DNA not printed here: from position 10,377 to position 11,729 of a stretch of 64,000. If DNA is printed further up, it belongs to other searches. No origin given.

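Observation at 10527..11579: Pilin-like candidate with a VirB2/TrbC-type helical hairpin plus a long Ala/Gln-rich coiled-coil tail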

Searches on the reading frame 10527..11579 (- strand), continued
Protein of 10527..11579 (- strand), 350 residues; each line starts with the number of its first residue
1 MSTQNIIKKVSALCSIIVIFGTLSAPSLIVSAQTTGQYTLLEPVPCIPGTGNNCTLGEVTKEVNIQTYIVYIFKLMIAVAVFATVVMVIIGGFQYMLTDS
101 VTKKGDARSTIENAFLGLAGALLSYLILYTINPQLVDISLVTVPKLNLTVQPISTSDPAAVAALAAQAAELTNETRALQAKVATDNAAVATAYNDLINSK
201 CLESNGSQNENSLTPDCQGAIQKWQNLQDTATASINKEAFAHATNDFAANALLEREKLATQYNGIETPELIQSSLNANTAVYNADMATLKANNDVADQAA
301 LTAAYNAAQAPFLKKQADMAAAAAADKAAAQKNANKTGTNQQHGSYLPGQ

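Call 55: search_protein_families(library=pfam, alignment_id=A3, max_evalue=0.001)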
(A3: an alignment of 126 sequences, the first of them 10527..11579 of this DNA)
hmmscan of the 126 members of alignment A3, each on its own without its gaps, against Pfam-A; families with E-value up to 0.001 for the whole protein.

A. member 1, window:10527-11579:- (350 aa): 0 families

B. families by the number of members that match (of 126 scanned): 11 families
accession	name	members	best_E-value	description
PF18895.5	T4SS_pilin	97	3.7e-10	Type IV secretion system pilin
PF09851.14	SHOCT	1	5.3e-05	Short C-terminal domain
PF04791.21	LMBR1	1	8.6e-05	LMBR1-like membrane protein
PF12128.14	DUF3584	1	0.0002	Protein of unknown function (DUF3584)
PF25762.1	HAUS1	1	0.00027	HAUS augmin-like complex subunit 1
PF19908.4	DUF6381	1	0.00029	Family of unknown function (DUF6381)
PF00660.22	SRP1_TIP1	1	0.00047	Seripauperin and TIP1 family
PF00038.26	Filament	1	0.00053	Intermediate filament protein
PF21007.2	FBF1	1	0.00059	Fas-binding factor 1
PF04956.18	TrbC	1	0.00064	TrbC/VIRB2 pilin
PF05103.18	DivIVA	1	0.00073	DivIVA protein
